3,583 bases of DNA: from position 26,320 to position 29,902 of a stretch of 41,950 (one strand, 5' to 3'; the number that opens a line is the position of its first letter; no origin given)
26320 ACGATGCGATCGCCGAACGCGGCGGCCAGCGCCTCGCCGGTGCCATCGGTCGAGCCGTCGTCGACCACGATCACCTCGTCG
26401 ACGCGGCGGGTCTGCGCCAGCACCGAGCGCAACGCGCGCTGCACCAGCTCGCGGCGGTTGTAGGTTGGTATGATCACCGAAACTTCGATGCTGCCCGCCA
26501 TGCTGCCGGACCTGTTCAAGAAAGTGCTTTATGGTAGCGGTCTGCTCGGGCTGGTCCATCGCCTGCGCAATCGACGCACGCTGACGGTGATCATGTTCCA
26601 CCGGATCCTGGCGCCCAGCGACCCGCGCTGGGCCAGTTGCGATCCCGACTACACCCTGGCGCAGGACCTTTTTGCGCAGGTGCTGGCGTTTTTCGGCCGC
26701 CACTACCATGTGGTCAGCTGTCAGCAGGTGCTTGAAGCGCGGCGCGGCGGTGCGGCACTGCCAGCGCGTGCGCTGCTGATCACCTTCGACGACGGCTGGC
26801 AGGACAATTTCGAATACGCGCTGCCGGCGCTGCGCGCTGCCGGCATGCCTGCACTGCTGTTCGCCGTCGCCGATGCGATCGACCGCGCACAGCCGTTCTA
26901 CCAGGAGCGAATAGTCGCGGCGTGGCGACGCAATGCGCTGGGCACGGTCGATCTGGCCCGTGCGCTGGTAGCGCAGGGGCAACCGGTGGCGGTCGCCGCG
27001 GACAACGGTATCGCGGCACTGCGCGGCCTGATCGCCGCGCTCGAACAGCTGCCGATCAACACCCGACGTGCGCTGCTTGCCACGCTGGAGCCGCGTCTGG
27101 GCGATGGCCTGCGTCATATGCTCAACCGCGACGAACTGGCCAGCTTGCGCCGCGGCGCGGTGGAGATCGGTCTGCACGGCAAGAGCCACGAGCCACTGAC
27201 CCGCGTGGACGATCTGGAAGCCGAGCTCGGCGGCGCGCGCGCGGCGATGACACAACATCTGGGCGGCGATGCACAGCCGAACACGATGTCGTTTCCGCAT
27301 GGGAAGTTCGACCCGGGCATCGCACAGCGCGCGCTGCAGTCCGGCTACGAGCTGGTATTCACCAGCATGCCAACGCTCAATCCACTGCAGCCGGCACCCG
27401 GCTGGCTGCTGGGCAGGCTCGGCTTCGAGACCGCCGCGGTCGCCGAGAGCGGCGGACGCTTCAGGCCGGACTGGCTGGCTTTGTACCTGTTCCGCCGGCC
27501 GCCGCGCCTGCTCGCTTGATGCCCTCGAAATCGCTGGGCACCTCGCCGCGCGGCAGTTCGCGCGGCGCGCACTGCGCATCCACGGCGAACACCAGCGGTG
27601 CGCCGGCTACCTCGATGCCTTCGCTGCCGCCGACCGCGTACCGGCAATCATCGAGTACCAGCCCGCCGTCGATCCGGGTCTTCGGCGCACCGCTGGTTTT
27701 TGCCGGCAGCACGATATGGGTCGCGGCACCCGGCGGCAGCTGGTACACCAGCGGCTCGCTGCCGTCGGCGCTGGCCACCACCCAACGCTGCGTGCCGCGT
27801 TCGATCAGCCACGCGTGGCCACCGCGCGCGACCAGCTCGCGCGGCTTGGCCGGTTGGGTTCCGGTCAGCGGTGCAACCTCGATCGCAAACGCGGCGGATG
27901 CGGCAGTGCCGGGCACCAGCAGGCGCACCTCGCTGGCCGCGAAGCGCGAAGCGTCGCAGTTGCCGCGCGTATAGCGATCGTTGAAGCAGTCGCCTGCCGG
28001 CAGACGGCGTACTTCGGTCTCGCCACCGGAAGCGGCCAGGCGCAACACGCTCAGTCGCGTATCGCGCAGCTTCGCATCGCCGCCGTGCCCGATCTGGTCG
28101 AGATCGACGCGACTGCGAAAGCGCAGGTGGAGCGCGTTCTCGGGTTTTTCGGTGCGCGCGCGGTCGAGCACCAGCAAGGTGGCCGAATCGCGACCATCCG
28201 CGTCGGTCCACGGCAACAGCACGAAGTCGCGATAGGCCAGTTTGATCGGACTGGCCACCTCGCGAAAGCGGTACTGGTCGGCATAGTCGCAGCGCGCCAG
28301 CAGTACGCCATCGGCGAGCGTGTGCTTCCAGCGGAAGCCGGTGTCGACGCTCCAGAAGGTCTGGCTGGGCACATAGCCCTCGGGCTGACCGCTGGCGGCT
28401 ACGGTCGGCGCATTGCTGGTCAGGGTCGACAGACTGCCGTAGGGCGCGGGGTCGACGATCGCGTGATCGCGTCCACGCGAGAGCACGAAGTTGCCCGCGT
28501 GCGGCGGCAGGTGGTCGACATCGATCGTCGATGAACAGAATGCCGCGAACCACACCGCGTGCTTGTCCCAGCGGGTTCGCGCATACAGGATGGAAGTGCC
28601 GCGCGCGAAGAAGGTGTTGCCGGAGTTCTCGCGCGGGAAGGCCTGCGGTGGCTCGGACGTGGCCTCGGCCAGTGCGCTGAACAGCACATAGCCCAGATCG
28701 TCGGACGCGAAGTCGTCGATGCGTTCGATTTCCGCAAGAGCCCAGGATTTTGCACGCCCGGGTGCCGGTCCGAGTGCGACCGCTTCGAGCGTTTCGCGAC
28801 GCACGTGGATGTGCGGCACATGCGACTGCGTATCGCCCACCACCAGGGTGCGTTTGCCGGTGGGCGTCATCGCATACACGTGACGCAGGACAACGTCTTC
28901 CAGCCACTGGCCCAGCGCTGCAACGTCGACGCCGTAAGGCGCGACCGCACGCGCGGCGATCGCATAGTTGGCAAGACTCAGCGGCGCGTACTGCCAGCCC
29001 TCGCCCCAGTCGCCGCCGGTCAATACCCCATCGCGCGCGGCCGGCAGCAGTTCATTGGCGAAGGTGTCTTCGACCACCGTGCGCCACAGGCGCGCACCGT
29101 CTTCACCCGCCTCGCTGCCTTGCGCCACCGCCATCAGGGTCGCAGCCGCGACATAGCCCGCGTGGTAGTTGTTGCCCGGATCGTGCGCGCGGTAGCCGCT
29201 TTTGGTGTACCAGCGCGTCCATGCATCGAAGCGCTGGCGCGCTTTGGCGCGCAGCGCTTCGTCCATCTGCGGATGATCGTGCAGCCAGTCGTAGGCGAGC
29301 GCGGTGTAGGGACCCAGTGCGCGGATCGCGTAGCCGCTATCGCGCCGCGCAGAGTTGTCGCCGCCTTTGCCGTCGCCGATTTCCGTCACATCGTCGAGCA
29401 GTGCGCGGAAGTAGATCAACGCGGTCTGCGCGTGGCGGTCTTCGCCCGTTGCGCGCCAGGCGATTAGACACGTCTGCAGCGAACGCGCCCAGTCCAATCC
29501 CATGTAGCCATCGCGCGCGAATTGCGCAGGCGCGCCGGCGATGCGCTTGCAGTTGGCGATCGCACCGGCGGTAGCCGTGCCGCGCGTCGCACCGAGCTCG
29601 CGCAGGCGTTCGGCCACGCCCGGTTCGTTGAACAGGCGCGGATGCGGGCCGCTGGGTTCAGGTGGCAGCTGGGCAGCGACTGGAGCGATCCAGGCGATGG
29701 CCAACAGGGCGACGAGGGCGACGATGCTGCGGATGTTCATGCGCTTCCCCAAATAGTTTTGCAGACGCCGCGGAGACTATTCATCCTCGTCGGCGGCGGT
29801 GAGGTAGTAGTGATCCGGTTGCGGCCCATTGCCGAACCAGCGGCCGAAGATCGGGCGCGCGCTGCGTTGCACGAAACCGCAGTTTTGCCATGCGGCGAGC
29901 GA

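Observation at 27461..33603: Translationally coupled ACP, AMP-ligase, NadE-like, GNAT/FemAB-like and lyase-like operon: a carrier-protein-dependent decoration pathway of unknown chemistry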

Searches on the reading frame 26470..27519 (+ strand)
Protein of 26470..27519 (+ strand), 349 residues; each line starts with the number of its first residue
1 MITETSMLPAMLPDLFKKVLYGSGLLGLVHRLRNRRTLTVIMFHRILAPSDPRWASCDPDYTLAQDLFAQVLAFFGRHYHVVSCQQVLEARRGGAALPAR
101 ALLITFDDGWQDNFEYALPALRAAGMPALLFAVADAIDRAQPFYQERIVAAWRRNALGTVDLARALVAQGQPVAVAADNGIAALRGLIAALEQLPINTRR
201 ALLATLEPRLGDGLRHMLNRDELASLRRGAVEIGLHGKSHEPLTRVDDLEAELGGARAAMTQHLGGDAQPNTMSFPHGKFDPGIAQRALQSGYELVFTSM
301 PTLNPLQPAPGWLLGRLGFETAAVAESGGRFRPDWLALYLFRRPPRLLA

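Call 4: search_protein_families(library=pfam, proteins=[window:26470-27519:+], max_evalue=0.01)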
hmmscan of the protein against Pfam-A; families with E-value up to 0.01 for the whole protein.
window:26470-27519:+ (349 aa): 1 family
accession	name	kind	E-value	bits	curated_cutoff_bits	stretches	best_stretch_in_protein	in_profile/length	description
PF01522.26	Polysacc_deac_1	-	3e-14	53.5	23.1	2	98-169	5-57/124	Polysaccharide deacetylase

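Call 5: search_protein_families(library=ncbifam, proteins=[window:26470-27519:+], max_evalue=0.01)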
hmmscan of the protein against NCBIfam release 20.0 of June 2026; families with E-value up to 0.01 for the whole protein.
window:26470-27519:+ (349 aa): 4 families
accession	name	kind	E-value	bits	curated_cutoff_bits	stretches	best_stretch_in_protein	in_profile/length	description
TIGR03938.2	deacetyl_PgaB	equivalog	4.6e-19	68.1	321.9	1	37-138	2-102/621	poly-beta-1,6-N-acetyl-D-glucosamine N-deacetylase PgaB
NF011177.0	PRK14582.1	equivalog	5e-13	48.2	923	1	76-142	83-149/671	poly-beta-1,6-N-acetyl-D-glucosamine N-deacetylase PgaB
NF011176.0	PRK14581.1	equivalog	7.7e-12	44.2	1091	1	33-140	44-147/673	poly-beta-1,6-N-acetyl-D-glucosamine N-deacetylase PgaB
TIGR02764.1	spore_ybaN_pdaB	equivalog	0.00031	20.6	237.4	0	226-299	54-127/191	polysaccharide deacetylase family sporulation protein PdaB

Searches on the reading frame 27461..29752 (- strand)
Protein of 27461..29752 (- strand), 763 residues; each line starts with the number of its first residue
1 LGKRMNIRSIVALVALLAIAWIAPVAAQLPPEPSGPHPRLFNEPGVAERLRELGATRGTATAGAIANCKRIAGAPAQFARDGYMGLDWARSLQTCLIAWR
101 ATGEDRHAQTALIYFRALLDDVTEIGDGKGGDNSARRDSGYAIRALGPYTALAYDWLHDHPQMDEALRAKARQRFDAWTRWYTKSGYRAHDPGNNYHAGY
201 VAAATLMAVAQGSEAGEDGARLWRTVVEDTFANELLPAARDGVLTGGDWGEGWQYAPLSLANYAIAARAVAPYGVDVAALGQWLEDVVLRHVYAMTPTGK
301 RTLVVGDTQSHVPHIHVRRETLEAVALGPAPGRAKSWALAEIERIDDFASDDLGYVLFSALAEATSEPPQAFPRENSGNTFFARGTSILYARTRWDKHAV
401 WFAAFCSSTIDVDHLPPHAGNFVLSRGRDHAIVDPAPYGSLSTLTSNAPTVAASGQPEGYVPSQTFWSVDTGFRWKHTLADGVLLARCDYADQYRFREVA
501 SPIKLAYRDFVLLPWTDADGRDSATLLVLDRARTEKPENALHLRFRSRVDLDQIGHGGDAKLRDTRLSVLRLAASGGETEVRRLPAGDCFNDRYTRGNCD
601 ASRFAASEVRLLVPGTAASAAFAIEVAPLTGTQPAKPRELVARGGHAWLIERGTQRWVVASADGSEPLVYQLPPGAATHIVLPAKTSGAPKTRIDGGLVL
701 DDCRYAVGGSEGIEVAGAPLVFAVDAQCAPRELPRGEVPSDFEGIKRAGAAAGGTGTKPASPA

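Call 4: search_protein_families(library=pfam, proteins=[window:27461-29752:-], max_evalue=0.01)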
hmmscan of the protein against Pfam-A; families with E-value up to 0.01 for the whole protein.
window:27461-29752:- (763 aa): 0 families

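Call 5: search_protein_families(library=ncbifam, proteins=[window:27461-29752:-], max_evalue=0.01)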
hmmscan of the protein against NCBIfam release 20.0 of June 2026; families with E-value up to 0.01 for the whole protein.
window:27461-29752:- (763 aa): 0 families

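Call 19: search_solved_structures(query=window:27461-29752:-, max_evalue=1, show_alignments=1)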
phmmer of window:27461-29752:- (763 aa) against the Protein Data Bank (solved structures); distinct sequences matched with E-value up to 1: 1.
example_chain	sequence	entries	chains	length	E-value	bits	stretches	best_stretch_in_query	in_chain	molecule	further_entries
2ium_A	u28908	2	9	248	0.46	11.9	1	399-465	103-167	AVIAN ADENOVIRUS CELO LONG FIBRE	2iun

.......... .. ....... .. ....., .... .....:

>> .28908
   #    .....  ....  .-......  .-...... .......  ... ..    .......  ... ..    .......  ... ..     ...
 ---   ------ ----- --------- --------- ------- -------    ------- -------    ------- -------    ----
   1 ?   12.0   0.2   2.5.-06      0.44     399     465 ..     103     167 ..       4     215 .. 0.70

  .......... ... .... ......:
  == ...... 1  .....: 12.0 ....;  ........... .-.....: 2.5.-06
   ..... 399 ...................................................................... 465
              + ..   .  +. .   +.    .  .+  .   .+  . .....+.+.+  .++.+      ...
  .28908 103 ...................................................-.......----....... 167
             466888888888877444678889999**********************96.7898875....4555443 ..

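Call 42: find_homologous_proteins(query=window:27461-29740:-, max_evalue=0.00001)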
Query window:27461-29740:- (759 aa): 674 proteins with E <= 0.00001 among 8000 candidates; the best 120 are listed.
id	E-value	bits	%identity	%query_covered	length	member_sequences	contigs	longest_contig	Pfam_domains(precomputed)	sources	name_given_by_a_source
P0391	0.0e+0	1735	100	100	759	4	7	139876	-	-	-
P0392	0.0e+0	1231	71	98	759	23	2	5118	-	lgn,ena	-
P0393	0.0e+0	1195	70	100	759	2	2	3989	-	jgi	jgi:hypothetical protein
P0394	0.0e+0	1189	71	95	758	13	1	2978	-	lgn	-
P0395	0.0e+0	1137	68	99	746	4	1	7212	-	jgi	jgi:hypothetical protein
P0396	0.0e+0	1113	67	97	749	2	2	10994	-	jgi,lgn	jgi:hypothetical protein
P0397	0.0e+0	1106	69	95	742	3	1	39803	-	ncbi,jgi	jgi:hypothetical protein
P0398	0.0e+0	1102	67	98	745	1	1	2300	-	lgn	-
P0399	3.4e-257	874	55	97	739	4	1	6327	-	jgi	-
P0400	1.5e-252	858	56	95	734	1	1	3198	-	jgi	jgi:hypothetical protein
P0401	1.6e-252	858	55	98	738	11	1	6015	-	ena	-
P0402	1.7e-247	842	53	97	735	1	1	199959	-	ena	-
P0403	6.0e-246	837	54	94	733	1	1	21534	-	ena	-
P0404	6.7e-244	830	52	96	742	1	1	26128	-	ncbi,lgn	-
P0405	3.7e-243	827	53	95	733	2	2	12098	-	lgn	-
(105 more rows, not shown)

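Call 57: predict_structure(alignment_id=A4)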
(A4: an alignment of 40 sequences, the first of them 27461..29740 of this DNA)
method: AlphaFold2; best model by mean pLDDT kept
length: 759 residues; sequences in the alignment: 40
mean_pLDDT: 88.3   pTM: 0.88
mean pLDDT of the five models: 88.3, 88.2, 86.7, 85.5, 84.9
residues with pLDDT >= 90: 478; 70-90: 221; 50-70: 46; < 50: 14
segments of 3 or more residues with pLDDT < 50: 752-759
pLDDT, mean of each block of 10 residues (from residue 1): 75 68 77 92 95 92 94 76 89 97 96 78 73 82 93 97 96 93 86 92 96 94 95 88 69 89 96 96 93 89 81 87 96 93 59 92 94 93 92 96 75 87 95 84 89 75 83 95 92 83 96 92 95 91 96 94 96 96 84 84 96 95 81 92 93 92 91 91 73 93 90 90 92 95 87 40
secondary structure, 60 per line:
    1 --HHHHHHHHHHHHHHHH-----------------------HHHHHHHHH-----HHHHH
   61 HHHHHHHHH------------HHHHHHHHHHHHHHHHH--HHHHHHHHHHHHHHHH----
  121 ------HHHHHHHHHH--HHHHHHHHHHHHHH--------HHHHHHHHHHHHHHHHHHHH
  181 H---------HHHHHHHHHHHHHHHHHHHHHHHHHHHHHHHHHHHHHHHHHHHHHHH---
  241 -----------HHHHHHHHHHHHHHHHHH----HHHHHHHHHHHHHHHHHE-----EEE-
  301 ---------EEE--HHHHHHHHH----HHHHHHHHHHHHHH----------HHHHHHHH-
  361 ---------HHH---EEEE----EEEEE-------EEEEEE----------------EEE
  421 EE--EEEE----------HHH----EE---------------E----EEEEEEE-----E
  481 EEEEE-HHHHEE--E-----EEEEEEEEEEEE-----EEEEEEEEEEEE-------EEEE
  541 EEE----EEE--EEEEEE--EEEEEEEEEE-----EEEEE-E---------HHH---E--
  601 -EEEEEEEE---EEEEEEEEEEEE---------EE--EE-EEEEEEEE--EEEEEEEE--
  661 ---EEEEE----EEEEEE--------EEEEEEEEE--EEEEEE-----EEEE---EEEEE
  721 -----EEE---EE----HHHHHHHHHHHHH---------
elements in order (helices of 4 or more, strands of 3 or more residues): H3-18 H42-50 H56-69 H82-98 H101-116 H127-136 H139-152 H161-181 H191-237 H252-269 H274-290 E297-299 E310-312 H315-323 H328-341 H352-359 E376-379 E384-388 E396-401 E418-422 E425-428 E468-474 E480-485 H487-490 E501-512 E518-529 E537-543 E548-550 E553-558 E561-570 E576-580 E602-609 E613-624 E641-648 E651-658 E664-668 E673-678 E687-695 E698-703 E709-712 E716-720 E726-728 H738-750

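Call 61: fold_search(model_id=the predicted structure, library=pdb)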
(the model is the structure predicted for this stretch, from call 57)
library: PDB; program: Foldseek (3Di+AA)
matches with E <= 10: 624; with E <= 0.001: 47
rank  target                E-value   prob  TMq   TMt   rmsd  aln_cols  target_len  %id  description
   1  2fuq_A                1.5e-23  1.00  0.64  0.65   6.9       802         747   12  Crystal Structure of Heparinase II (released 2006-04-18)
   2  2fut_A                2.6e-23  1.00  0.66  0.67   6.1       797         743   12  Crystal Structure of Heparinase II Complexed with a Disaccharide Product (released 2006-04-18)
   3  3e7j_A                4.0e-22  1.00  0.65  0.67   6.5       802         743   12  HeparinaseII H202A/Y257A double mutant complexed with a heparan sulfate tetrasaccharide substrate (released 2008-12-30)
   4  3a0o_B                1.1e-20  1.00  0.61  0.60   5.9       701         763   14  Crystal structure of alginate lyase from Agrobacterium tumefaciens C58 (released 2010-03-31)
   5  3a0o_A                4.9e-20  1.00  0.61  0.61   5.5       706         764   15  Crystal structure of alginate lyase from Agrobacterium tumefaciens C58 (released 2010-03-31)
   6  3afl_A                3.4e-19  1.00  0.62  0.61   5.9       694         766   15  Crystal structure of exotype alginate lyase Atu3025 H531A complexed with alginate trisaccharide (released 2010-04-28)
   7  6hzn_A                5.3e-19  1.00  0.62  0.63   9.4       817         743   11  Crystal structure of human dermatan sulfate epimerase 1 (released 2020-01-22)
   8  6lja_A                4.3e-18  1.00  0.61  0.56   5.8       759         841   12  Crystal Structure of exoHep from Bacteroides intestinalis DSM 17393 complexed with disaccharide product (released 2020-12-23)
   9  8khv                  7.9e-18  1.00  0.55  0.71   5.6       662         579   14  The crystal structure of glycosaminoglycan lyase GAGase II (released 2024-09-04)
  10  6ljl_A                1.1e-17  1.00  0.62  0.57   5.8       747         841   11  Crystal Structure of exoHep-Y390A/H555A complexed with a tetrasaccharide substrate (released 2020-12-23)
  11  9o3q                  1.7e-17  1.00  0.54  0.68   6.4       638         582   14  Apo-structure of a chondroitinase (released 2025-06-11)
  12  8r72_B                1.3e-16  1.00  0.50  0.60   7.3       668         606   14  Polysaccharide lyase BtPL33HA (BT4410) Y291A with HA dp4 collected at 1.33 A (released 2024-12-04)
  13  8r6z_A                1.6e-16  1.00  0.51  0.62   7.4       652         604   13  Polysaccharide lyase BtPL33HA (BT4410) Apo form 2 (released 2024-12-04)
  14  8r75_B                2.0e-16  1.00  0.52  0.62   7.1       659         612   13  Polysaccharide lyase BtPL33HA (BT4410) Apo form 1 (released 2024-12-04)
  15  8khw                  2.2e-16  1.00  0.53  0.66   6.0       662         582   13  The crystal structure of glycosaminoglycan lyase GAGase VII (released 2024-09-04)
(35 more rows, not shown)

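Call 65: search_protein_families(library=pfam, proteins=[window:27461-29740:-], max_evalue=0.1)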
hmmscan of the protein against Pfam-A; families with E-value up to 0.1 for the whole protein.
window:27461-29740:- (759 aa): 0 families
